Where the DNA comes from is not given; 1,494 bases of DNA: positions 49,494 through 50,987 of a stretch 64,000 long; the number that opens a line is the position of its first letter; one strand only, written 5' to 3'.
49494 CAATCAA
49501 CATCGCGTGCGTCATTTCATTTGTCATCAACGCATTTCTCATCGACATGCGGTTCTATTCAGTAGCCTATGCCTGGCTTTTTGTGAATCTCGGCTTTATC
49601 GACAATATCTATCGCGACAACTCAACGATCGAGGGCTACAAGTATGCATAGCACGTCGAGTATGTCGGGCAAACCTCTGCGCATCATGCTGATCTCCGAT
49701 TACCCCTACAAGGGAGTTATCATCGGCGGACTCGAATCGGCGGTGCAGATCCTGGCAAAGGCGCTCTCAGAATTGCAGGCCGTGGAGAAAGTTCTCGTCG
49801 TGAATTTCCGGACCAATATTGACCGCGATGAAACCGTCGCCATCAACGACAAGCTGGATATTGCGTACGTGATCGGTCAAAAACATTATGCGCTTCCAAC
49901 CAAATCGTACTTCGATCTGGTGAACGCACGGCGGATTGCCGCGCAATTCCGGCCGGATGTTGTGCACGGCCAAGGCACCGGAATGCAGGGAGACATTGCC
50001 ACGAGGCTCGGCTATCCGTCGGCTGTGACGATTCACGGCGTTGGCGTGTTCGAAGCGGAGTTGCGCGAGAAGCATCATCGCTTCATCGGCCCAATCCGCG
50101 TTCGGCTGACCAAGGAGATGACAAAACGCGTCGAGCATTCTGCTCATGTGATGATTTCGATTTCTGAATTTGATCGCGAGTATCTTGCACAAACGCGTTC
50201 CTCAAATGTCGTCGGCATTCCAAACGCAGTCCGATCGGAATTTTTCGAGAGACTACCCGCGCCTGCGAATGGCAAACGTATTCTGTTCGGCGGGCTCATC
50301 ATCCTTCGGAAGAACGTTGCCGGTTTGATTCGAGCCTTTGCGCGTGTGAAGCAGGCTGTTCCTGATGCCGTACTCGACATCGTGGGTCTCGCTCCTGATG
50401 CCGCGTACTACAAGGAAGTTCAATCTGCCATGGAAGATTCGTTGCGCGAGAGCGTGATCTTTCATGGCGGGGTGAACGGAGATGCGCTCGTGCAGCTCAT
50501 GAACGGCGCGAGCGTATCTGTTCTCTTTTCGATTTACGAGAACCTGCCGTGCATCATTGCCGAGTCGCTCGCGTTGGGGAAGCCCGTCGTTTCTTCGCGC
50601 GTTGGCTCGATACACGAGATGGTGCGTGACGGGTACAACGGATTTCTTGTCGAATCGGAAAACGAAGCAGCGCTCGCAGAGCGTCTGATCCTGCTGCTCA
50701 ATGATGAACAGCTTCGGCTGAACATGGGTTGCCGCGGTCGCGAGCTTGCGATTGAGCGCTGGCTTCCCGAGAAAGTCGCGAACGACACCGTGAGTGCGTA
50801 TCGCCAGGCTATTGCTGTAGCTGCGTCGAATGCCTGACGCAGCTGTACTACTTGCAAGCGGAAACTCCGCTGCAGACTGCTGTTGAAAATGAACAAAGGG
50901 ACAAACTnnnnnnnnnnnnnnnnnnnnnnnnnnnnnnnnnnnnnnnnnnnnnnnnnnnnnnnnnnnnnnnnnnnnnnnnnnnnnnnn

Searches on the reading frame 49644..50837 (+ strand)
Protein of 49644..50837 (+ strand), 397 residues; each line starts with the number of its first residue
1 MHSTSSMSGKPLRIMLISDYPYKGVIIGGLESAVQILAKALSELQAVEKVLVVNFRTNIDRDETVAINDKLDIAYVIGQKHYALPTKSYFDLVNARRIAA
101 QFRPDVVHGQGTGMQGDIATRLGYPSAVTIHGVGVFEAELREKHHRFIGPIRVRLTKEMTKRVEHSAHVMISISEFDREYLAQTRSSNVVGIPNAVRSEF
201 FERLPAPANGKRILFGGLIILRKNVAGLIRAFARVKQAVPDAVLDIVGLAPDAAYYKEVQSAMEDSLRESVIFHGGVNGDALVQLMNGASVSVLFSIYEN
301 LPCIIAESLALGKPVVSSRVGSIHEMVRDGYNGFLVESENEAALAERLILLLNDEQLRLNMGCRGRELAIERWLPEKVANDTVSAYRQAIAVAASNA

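Call 58: search_protein_families(library=ncbifam, proteins=[window:49644-50837:+], max_evalue=0.00001)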
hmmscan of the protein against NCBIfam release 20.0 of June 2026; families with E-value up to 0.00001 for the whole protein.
window:49644-50837:+ (397 aa): 26 families (the best 25 are shown)
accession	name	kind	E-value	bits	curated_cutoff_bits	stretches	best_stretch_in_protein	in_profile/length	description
TIGR02149.1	glgA_Coryne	subfamily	1.9e-22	80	302.4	1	26-388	14-389/391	glycogen synthase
NF041876.1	EPS_EpsE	equivalog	7.4e-22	78.1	400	1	215-373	219-380/389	exopolysaccharide biosynthesis GT4 family glycosyltransferase EpsE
NF038255.1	exopoly_VpsD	equivalog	5.7e-19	68.2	300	1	12-326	4-320/381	VpsD family glycosyltransferase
TIGR03088.1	stp2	hypoth_equivalog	7.6e-19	68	409.05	1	217-388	201-372/374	TIGR03088 family PEP-CTERM/XrtA system glycosyltransferase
NF038229.1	Glyco4_Geo_Pelo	equivalog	2.3e-18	66.3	400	1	96-390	48-337/338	GPMC system family 4 glycosyltransferase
NF041010.1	glycosy_Agl16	equivalog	5e-18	65.1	575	1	144-388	112-350/352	glycosylation protein Agl16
NF038295.1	EPS_HpsP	equivalog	6.5e-18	64.9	550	1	200-388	197-386/388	hormogonium polysaccharide biosynthesis glycosyltransferase HpsP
TIGR03999.1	thiol_BshA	equivalog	9.2e-18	64.3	273.7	1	223-389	212-373/375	N-acetyl-alpha-D-glucosaminyl L-malate synthase BshA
NF047880.1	glyco_SdgA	exception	2.2e-17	62.8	800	1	219-357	324-459/488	serine-aspartate repeat adhesin O-glycosyltransferase SdgA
TIGR04047.1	MSMEG_0565_glyc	hypoth_equivalog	1.1e-16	60.9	259.85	1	158-387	130-372/373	MSMEG_0565 family glycosyltransferase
TIGR04063.1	stp3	hypoth_equivalog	1.9e-15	56.7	442.05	1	96-368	85-374/397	TIGR04063 family PEP-CTERM/XrtA system glycosyltransferase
TIGR03449.1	mycothiol_MshA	equivalog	6.1e-15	55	462.5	1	199-390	209-404/406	D-inositol-3-phosphate glycosyltransferase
NF050056.1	ProtGlycPglH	equivalog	1.8e-13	50.3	600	1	172-363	143-328/354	GalNAc-alpha-(1->4)-GalNAc-alpha-(1->3)-diNAcBac-PP-undecaprenol alpha-1,4-N-acetyl-D-galactosaminyltransferase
NF038011.1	PelF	equivalog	2.7e-13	49.8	100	1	144-356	235-459/489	GT4 family glycosyltransferase PelF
TIGR04157.1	glyco_rSAM_CFB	subfamily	1.7e-12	47.1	400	1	209-366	226-386/406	TIGR04157 family glycosyltransferase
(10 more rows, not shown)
